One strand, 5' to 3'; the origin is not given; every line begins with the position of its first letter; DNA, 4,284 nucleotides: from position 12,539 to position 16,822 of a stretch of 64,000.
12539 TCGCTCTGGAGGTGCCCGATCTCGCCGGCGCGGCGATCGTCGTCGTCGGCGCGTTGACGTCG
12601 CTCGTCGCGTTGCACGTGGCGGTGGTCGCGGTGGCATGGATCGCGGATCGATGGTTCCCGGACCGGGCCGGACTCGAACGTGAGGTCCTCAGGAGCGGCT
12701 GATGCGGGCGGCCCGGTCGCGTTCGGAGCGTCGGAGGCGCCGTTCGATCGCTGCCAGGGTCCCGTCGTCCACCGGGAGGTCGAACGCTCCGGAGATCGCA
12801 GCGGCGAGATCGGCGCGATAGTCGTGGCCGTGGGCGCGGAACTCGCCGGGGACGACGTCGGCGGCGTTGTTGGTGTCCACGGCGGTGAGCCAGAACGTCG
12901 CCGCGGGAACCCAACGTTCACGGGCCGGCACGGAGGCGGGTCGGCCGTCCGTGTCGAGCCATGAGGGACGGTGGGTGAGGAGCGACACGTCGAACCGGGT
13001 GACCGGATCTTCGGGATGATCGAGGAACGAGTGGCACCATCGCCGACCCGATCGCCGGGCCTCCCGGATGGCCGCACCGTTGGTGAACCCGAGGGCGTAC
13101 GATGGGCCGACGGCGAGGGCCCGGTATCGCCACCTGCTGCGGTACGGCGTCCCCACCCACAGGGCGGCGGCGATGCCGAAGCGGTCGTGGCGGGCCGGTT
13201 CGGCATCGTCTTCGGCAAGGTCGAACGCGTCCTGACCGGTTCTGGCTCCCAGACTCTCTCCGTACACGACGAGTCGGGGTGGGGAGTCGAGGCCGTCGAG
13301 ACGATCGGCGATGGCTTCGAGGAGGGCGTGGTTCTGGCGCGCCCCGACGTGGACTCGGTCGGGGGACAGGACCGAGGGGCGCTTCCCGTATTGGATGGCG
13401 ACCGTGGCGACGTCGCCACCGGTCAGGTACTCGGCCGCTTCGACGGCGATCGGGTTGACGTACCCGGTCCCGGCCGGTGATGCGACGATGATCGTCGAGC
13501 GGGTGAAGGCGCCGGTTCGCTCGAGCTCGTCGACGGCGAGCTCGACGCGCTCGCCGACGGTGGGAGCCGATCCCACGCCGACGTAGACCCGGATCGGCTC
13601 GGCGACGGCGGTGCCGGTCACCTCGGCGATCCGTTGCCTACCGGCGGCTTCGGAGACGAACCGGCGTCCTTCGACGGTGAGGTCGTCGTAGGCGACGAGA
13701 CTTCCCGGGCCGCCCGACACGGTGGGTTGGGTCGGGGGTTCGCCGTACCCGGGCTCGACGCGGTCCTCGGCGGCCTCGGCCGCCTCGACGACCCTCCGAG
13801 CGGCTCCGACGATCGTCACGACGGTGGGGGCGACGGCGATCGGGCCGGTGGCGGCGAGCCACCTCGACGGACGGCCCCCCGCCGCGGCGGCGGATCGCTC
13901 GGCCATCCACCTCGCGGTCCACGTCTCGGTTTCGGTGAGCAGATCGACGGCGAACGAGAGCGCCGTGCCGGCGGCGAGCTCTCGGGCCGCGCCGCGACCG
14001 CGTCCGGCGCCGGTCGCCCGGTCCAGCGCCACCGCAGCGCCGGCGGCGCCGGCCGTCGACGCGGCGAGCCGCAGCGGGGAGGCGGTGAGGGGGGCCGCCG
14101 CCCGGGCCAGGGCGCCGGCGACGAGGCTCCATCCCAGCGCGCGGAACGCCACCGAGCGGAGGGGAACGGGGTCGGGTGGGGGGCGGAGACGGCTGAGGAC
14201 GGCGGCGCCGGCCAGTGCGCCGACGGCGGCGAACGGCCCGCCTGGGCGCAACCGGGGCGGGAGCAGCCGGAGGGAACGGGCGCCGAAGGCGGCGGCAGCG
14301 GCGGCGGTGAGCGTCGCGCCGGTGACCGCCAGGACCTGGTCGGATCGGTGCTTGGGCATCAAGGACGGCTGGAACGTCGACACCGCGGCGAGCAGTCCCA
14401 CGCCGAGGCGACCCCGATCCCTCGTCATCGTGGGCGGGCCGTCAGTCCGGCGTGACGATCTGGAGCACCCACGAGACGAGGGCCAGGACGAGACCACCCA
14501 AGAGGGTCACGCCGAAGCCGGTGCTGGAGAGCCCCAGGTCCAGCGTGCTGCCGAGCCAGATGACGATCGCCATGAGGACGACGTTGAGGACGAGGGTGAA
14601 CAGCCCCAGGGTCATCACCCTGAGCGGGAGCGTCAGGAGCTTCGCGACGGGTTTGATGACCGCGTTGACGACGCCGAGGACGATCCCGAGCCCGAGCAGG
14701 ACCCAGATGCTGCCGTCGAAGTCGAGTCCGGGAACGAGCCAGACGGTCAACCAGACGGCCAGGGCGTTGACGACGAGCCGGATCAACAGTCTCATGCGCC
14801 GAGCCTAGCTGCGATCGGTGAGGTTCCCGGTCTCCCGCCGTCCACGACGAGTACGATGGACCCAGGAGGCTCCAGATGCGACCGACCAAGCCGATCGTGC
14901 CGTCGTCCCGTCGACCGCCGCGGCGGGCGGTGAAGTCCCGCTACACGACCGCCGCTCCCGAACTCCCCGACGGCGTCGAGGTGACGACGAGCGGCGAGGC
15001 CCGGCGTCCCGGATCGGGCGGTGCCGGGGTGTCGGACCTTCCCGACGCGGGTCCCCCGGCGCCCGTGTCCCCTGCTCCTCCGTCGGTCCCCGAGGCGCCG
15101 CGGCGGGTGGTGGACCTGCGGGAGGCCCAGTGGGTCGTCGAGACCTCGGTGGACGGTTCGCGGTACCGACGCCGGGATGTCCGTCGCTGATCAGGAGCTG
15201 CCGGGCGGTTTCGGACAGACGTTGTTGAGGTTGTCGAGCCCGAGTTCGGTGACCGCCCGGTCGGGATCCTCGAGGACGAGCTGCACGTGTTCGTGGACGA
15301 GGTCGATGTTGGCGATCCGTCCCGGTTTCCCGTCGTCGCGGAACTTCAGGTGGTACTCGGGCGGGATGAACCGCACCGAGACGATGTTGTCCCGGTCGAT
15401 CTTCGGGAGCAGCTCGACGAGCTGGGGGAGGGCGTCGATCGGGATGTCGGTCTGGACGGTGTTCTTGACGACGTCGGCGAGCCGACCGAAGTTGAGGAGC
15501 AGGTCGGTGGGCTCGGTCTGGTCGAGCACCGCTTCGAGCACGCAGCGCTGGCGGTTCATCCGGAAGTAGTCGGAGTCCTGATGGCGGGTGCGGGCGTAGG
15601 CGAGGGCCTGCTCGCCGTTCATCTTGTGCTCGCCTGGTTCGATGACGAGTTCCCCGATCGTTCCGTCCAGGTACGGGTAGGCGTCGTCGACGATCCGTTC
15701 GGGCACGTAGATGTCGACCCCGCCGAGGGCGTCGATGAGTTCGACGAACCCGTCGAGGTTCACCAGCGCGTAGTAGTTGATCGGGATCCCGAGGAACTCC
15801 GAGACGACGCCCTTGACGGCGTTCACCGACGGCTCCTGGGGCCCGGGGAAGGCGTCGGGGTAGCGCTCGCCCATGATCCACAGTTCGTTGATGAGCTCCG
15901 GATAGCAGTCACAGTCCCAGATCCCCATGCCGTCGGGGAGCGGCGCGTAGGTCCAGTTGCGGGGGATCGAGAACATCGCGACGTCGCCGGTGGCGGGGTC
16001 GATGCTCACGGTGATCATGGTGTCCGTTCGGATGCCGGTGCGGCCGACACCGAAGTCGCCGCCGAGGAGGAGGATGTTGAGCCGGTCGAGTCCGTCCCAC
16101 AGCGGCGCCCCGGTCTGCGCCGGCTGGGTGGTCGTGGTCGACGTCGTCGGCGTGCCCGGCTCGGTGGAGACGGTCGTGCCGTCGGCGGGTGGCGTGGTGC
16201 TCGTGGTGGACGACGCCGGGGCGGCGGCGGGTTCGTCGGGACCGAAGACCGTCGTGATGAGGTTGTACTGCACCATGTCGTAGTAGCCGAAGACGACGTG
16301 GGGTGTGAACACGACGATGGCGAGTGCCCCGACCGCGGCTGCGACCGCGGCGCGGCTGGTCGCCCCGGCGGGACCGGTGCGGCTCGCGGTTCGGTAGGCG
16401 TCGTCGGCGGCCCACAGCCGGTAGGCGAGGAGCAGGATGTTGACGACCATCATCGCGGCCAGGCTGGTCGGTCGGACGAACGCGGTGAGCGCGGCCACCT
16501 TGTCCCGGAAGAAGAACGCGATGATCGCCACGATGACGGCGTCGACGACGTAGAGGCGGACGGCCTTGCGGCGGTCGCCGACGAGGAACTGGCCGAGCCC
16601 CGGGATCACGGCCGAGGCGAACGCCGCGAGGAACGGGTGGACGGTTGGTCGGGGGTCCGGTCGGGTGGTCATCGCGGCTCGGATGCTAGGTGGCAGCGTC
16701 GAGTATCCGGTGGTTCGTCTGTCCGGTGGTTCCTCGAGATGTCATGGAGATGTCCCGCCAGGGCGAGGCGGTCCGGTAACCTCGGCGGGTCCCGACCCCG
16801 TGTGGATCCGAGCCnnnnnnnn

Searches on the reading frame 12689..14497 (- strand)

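Call 3: search_protein_families(library=pfam, proteins=[window:12689-14497:-], max_evalue=0.1)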
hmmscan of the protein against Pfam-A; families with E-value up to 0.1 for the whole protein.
window:12689-14497:- (602 aa): 2 families
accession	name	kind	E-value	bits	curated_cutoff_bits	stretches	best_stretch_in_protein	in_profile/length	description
PF10081.15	Abhydrolase_9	-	3.8e-56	190.7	26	1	302-567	1-270/288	Alpha/beta-hydrolase family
PF15420.11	Abhydrolase_9_N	-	1.6e-09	38.5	27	1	169-283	90-206/208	Alpha/beta-hydrolase family N-terminus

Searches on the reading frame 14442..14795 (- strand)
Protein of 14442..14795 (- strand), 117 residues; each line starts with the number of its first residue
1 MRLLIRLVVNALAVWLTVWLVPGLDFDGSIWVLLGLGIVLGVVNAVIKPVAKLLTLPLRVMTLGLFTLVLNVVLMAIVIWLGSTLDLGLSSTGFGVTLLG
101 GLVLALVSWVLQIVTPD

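Call 3: search_protein_families(library=pfam, proteins=[window:14442-14795:-], max_evalue=0.1)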
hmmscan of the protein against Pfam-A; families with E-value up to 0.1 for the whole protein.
window:14442-14795:- (117 aa): 1 family
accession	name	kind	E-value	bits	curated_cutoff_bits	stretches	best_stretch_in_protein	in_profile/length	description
PF04020.18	Phage_holin_4_2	-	3e-23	82.9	28.8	1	1-110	1-105/105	Mycobacterial 4 TMS phage holin, superfamily IV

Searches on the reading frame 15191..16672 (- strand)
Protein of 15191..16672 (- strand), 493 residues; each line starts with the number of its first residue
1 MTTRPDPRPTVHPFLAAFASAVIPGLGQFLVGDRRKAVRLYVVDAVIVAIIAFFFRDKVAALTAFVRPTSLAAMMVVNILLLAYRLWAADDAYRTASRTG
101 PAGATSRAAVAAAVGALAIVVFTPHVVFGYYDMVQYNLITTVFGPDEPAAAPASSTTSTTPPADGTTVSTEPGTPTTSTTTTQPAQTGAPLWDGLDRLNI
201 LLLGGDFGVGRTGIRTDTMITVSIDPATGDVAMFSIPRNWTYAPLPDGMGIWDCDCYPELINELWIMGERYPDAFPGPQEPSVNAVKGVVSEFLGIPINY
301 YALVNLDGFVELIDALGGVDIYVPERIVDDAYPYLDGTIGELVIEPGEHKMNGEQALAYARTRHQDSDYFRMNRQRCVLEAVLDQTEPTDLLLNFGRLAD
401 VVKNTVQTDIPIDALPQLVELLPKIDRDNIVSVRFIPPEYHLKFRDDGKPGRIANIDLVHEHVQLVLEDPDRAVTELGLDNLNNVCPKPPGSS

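Call 3: search_protein_families(library=pfam, proteins=[window:15191-16672:-], max_evalue=0.1)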
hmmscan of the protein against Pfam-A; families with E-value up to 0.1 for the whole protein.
window:15191-16672:- (493 aa): 2 families
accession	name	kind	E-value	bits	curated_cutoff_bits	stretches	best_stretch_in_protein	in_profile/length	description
PF03816.19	LytR_cpsA_psr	-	2.2e-32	112.7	24.6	1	215-385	1-147/150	LytR_cpsA_psr family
PF18935.5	DUF5683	-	0.033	14.6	26.7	1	12-46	4-38/151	Family of unknown function (DUF5683)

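Call 4: search_protein_families(library=ncbifam, proteins=[window:15191-16672:-], max_evalue=0.1)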
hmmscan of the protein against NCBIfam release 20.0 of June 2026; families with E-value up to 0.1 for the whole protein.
window:15191-16672:- (493 aa): 5 families
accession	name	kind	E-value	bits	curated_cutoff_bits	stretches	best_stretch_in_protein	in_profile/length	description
TIGR00350.1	lytR_cpsA_psr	domain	6.1e-28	98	62.3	1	215-386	2-150/152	LCP family glycopolymer transferase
NF006897.1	PRK09379.1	equivalog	2.5e-24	86.1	441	2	288-417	128-249/298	polyisoprenyl-teichoic acid--peptidoglycan teichoic acid transferase TagU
NF047591.1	ligase_LytR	equivalog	4.5e-23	82.1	450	1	289-419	138-270/336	glycopolymer--peptidoglycan transferase LytR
NF051849.1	LCP_trans_Cps2A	equivalog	1e-17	64.5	650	1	290-420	295-419/477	LCP family glycopolymer transferase CpsA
NF047756.1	LIC11435_fam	equivalog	0.088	11.6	380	0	12-54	190-230/360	LIC11435 family protein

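Call 71: search_solved_structures(query=window:15191-16672:-, max_evalue=0.001)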
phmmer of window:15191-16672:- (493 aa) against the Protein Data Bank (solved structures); distinct sequences matched with E-value up to 0.001: 18.
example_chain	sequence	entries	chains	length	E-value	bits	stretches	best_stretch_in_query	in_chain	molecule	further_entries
3nxh_A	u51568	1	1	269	3.1e-19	72.6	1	289-413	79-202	transcriptional regulator yvhJ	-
6uf3_A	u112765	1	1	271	3.2e-19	72.6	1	289-413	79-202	Polyisoprenyl-teichoic acid--peptidoglycan teichoic acid transferase TagV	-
3okz_A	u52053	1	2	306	1.6e-18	70.3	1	289-419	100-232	Putative uncharacterized protein gbs0355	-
8qty_A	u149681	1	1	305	4.5e-18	68.8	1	289-414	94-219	Biofilm regulatory protein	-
6uf6_A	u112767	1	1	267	1.1e-17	67.6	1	196-415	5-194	Polyisoprenyl-teichoic acid--peptidoglycan teichoic acid transferase TagU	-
9cy9_A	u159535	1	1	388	1.8e-17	66.8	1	199-418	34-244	Biofilm regulatory protein A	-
3qfi_A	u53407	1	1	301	3.2e-16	62.7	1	193-415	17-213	Transcriptional regulator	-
3mej_A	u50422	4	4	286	2.4e-15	59.8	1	287-412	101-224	transcriptional regulator ywtF | Putative transcriptional regulator ywtF | Polyisoprenyl-teichoic acid--peptidoglycan teichoic acid transferase TagT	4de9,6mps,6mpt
6uf5_A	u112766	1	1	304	2.7e-15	59.7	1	287-412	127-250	Polyisoprenyl-teichoic acid--peptidoglycan teichoic acid transferase TagT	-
3owq_A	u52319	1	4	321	2.1e-14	56.7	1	197-415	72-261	Lin1025 protein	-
3nro_A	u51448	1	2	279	4.1e-14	55.7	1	198-415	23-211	Lmo1026 protein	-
2xxp_A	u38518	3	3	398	7.2e-13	51.6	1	291-420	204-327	CPS2A | CPS2A, Integral membrane regulatory protein Wzg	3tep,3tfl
4de8_A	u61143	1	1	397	1.8e-12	50.3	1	291-420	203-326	Cps2A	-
2xxq_A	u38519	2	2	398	1.8e-12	50.3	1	291-420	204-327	CPS2A | Cps2A, Integral membrane regulatory protein Wzg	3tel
6uex_A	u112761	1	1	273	8.6e-12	48.1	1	198-415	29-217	Regulatory protein MsrR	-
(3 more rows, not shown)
